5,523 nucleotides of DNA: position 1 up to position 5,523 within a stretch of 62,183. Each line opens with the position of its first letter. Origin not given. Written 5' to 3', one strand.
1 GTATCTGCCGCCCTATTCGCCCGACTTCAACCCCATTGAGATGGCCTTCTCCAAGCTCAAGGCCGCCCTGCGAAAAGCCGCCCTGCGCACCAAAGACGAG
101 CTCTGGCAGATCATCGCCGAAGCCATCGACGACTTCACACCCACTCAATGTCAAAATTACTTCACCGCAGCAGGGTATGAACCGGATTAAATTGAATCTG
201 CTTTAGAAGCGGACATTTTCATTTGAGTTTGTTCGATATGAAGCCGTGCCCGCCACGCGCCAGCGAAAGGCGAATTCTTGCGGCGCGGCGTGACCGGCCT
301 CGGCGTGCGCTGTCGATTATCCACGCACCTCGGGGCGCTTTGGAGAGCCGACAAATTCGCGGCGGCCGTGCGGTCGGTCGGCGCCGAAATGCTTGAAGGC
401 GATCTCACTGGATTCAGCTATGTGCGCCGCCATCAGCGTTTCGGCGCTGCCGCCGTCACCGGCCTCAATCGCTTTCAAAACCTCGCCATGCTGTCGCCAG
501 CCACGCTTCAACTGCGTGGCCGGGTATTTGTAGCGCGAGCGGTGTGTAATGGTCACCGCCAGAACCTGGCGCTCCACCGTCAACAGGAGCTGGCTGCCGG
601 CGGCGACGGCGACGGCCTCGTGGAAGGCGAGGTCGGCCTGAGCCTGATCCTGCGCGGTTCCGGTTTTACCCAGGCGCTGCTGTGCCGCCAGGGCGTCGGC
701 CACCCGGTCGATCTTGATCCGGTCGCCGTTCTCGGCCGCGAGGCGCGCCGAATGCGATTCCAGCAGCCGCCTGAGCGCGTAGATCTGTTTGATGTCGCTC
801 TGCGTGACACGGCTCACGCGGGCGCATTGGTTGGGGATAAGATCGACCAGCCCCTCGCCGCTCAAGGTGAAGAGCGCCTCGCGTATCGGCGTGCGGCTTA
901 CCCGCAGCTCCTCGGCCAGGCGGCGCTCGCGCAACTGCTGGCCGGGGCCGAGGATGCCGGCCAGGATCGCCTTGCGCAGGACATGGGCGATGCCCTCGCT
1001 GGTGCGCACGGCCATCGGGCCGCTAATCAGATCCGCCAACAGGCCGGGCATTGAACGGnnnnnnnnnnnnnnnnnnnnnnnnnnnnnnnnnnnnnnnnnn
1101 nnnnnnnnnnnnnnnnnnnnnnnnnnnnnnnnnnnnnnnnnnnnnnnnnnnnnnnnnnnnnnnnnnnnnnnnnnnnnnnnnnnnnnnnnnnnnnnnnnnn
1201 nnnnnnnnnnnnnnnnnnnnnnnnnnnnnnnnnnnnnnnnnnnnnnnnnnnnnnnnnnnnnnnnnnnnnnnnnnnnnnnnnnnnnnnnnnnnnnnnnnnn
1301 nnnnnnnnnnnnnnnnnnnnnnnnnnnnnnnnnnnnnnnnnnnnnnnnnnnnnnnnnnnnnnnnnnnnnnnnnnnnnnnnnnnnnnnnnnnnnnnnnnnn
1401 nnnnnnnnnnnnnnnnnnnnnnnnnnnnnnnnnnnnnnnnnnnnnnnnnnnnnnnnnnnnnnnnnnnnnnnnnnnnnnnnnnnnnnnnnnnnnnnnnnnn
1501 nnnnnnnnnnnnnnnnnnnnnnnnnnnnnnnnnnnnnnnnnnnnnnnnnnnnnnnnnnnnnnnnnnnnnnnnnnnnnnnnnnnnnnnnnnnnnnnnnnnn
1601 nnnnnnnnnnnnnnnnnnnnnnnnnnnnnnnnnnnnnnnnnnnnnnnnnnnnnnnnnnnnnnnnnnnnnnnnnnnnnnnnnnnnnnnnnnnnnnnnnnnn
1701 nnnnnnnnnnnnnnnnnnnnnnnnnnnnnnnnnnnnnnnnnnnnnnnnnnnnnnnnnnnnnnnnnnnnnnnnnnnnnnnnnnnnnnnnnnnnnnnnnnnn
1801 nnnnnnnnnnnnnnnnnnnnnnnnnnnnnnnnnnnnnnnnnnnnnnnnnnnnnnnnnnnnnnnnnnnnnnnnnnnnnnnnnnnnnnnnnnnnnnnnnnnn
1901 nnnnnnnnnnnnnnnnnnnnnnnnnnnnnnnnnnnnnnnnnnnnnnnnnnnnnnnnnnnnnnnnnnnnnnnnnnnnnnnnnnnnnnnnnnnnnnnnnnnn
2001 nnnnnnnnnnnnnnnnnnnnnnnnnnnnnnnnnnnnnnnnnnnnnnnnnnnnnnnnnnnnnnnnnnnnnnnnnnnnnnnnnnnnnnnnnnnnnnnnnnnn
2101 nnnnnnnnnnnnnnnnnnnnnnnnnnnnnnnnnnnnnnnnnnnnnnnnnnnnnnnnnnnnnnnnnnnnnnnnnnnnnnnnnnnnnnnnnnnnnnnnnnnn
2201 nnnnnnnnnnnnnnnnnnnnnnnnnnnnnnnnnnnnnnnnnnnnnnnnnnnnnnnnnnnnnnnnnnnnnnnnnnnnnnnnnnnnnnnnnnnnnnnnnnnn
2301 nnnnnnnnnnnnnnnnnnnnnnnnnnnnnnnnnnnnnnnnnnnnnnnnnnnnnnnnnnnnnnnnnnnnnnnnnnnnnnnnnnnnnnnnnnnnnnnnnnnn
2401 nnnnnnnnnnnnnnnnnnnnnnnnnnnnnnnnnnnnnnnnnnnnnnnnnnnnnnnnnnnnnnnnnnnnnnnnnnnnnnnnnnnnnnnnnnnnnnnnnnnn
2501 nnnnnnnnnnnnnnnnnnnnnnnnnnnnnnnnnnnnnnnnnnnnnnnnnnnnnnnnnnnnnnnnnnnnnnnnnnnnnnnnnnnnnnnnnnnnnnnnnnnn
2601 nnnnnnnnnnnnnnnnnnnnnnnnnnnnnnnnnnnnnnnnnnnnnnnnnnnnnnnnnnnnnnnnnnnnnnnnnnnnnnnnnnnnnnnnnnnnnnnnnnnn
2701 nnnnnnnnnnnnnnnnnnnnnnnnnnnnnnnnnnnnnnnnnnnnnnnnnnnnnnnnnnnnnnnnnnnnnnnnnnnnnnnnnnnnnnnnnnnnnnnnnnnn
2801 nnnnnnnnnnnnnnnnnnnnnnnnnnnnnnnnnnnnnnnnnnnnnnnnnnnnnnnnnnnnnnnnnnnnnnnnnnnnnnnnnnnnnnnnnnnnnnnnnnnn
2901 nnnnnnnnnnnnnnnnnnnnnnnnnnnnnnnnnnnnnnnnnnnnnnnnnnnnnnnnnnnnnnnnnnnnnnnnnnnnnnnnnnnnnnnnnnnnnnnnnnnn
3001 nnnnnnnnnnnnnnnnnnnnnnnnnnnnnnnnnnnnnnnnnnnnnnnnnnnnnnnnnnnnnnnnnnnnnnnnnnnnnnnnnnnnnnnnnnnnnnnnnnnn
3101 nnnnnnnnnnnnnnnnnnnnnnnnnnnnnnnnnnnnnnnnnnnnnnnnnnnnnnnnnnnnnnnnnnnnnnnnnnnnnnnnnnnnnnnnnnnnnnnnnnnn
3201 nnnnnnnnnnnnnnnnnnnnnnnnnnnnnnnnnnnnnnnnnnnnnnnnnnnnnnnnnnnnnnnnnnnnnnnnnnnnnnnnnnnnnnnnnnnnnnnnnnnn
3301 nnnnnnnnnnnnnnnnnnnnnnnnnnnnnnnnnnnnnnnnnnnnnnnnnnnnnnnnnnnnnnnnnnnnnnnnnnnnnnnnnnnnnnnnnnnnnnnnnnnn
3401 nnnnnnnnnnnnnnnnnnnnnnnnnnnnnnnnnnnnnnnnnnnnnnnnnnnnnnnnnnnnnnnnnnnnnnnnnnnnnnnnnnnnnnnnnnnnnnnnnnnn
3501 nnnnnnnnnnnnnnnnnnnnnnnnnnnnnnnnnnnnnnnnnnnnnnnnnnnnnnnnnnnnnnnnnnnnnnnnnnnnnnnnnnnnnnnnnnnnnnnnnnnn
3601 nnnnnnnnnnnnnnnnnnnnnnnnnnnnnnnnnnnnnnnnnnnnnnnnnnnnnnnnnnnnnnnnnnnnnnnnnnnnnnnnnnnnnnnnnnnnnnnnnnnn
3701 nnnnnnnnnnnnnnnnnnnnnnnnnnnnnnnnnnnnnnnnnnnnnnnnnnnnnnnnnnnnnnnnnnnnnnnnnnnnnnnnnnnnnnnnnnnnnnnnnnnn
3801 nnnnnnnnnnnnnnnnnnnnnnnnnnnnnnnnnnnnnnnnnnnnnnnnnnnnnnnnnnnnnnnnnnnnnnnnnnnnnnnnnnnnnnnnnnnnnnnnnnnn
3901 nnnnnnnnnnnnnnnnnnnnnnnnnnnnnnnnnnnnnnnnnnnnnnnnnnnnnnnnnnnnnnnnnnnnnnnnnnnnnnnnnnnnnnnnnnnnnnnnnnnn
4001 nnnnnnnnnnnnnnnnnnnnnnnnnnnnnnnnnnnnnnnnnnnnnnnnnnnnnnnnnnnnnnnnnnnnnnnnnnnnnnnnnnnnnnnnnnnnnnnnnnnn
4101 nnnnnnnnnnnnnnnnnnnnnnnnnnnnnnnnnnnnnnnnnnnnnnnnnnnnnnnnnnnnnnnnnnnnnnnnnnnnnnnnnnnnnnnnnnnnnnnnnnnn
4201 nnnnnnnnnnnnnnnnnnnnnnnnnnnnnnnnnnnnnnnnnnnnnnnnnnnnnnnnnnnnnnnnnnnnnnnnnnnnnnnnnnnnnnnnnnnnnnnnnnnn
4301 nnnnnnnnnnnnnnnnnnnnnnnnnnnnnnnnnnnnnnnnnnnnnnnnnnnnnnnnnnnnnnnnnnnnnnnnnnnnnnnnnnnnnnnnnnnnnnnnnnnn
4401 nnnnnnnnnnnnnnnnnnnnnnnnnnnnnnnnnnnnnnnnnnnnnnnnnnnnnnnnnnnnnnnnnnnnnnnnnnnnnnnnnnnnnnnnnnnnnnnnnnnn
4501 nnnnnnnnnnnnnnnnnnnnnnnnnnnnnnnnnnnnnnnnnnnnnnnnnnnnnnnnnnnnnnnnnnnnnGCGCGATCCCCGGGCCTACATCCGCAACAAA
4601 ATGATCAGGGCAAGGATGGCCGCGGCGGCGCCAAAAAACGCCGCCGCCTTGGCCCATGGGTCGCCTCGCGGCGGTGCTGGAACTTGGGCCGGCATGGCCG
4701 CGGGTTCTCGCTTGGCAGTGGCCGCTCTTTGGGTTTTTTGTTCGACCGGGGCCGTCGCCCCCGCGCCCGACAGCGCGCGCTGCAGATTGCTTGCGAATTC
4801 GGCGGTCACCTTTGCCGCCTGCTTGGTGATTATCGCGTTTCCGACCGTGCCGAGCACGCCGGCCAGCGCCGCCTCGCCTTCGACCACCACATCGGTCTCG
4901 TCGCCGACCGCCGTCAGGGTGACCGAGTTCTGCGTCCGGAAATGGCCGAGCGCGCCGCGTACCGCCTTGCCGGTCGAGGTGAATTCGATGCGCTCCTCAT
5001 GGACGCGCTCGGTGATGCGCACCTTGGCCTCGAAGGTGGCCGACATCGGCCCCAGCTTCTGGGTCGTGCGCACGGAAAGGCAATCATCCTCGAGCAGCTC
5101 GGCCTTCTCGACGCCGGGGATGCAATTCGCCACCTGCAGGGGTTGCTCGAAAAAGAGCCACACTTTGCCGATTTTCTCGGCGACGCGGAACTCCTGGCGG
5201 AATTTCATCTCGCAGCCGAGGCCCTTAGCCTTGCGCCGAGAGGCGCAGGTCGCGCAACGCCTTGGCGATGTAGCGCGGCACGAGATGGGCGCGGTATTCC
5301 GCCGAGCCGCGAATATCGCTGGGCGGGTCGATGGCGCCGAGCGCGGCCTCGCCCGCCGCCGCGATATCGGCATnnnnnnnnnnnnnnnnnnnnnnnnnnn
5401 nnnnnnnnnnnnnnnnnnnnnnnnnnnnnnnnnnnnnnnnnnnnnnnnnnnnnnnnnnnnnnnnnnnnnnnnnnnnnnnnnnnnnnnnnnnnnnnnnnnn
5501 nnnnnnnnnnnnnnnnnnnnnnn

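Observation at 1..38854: ~38.8-kb molybdoenzyme-dense island bounded by IS remnants and a tRNA 3' fragment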

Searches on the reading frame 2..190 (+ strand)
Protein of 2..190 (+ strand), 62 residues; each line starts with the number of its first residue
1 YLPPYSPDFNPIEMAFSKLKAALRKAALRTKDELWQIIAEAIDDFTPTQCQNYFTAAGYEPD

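Call 75: search_protein_families(library=pfam, proteins=[window:2-190:+], max_evalue=1)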
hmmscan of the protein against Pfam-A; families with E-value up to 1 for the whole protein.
window:2-190:+ (62 aa): 6 families
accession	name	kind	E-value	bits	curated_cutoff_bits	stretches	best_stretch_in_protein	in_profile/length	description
PF13358.12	DDE_3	-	5.2e-09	36.5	28.6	1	1-34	111-145/146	DDE superfamily endonuclease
PF07592.17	DDE_Tnp_ISAZ013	-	0.031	13.7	26.9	1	1-41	219-260/308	Rhodopirellula transposase DDE domain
PF13921.12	Myb_DNA-bind_6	-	0.032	14.9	22.9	1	24-54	10-39/60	Myb-like DNA-binding domain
PF25273.1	DUF7869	-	0.038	14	26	1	12-48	107-144/192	Domain of unknown function (DUF7869)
PF14637.11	FNIP_M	-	0.1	13.2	25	1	11-55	41-84/230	Folliculin-interacting protein middle domain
PF22086.1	DUF6940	-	0.17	12.5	27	1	13-58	101-145/168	Family of unknown function (DUF6940)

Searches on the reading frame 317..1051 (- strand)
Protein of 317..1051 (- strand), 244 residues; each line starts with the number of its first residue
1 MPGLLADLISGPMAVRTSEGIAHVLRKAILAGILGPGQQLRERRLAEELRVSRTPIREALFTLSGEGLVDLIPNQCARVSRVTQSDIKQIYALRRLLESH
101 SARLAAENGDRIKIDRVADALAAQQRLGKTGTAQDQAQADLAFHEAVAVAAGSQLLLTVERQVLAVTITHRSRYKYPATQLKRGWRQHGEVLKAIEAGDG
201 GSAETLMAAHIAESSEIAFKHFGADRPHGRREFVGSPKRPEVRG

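Call 7: search_protein_families(library=pfam, proteins=[window:317-1051:-], max_evalue=0.001)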
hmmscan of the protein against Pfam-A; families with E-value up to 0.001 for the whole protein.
window:317-1051:- (244 aa): 2 families
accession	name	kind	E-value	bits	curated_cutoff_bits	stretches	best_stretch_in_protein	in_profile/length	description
PF07729.17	FCD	-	2.7e-22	79.9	24.3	1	89-212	1-124/125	FCD domain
PF00392.27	GntR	-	4.7e-16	58.7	27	1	18-78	2-63/64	Bacterial regulatory proteins, gntR family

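Call 13: find_encoding_contigs(protein=window:317-1051:-, flank=10000, max_places=6)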
Protein window:317-1051:- (244 aa): 17 contigs read that carry it; 6 places shown.
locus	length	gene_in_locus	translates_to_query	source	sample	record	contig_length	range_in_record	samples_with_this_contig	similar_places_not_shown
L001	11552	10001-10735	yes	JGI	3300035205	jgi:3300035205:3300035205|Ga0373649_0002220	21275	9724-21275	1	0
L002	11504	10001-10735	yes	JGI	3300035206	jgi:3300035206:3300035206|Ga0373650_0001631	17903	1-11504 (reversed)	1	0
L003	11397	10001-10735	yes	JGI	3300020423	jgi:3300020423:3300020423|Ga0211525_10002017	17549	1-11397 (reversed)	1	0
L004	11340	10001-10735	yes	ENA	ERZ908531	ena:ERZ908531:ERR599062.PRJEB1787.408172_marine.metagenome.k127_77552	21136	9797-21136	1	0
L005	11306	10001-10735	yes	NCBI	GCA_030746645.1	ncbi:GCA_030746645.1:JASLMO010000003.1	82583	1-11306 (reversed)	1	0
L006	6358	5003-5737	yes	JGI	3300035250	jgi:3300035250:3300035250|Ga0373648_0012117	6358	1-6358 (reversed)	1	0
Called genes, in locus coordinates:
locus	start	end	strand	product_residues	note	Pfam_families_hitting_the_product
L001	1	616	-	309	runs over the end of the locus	PF13191:AAA_16 (weak), PF13401:AAA_22 (faint), PF00004:AAA, PF07724:AAA_2 (faint), PF07726:AAA_3 (faint), PF07728:AAA_5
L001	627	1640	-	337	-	PF00296:Bac_luciferase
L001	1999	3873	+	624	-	PF00391:PEP-utilizers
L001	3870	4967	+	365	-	PF01326:PPDK_N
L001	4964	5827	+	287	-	PF00941:FAD_binding_5, PF03450:CO_deh_flav_C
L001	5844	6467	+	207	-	PF06240:COXG, PF10604:Polyketide_cyc2 (weak)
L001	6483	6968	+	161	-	PF00111:Fer2, PF01799:Fer2_2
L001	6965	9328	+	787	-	PF01315:Ald_Xan_dh_C, PF02738:MoCoBD_1, PF20256:MoCoBD_2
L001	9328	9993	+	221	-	-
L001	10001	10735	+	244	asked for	PF00392:GntR, PF07729:FCD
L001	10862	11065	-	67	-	PF13358:DDE_3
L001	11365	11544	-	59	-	-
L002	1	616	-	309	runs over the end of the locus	PF13191:AAA_16 (weak), PF13401:AAA_22 (faint), PF00004:AAA, PF07724:AAA_2 (faint), PF07726:AAA_3 (faint), PF07728:AAA_5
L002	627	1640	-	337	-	PF00296:Bac_luciferase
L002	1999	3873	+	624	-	PF00391:PEP-utilizers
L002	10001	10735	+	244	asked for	PF00392:GntR, PF07729:FCD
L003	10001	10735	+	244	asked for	PF00392:GntR, PF07729:FCD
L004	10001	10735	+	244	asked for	PF00392:GntR, PF07729:FCD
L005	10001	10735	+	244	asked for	PF00392:GntR, PF07729:FCD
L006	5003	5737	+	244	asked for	PF00392:GntR, PF07729:FCD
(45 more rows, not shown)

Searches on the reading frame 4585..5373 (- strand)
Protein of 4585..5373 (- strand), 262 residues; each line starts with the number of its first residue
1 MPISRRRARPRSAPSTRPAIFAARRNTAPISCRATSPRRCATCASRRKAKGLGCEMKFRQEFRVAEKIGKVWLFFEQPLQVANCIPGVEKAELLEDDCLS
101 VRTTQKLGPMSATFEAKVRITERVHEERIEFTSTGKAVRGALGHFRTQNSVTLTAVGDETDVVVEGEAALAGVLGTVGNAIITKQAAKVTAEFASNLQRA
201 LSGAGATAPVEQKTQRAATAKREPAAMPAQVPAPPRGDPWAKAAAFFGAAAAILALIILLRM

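Call 7: search_protein_families(library=pfam, proteins=[window:4585-5373:-], max_evalue=0.001)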
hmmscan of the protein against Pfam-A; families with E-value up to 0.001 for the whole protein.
window:4585-5373:- (262 aa): 3 families
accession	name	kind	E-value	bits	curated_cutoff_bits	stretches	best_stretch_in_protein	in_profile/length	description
PF06240.19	COXG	-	6.2e-14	52.3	22.2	1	61-202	2-140/140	Carbon monoxide dehydrogenase subunit G (CoxG)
PF10604.15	Polyketide_cyc2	-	3.8e-05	24.5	27.4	1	57-201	3-141/142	Polyketide cyclase / dehydrase and lipid transport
PF03364.25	Polyketide_cyc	-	0.0005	20.8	23.4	1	71-187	8-123/126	Polyketide cyclase / dehydrase and lipid transport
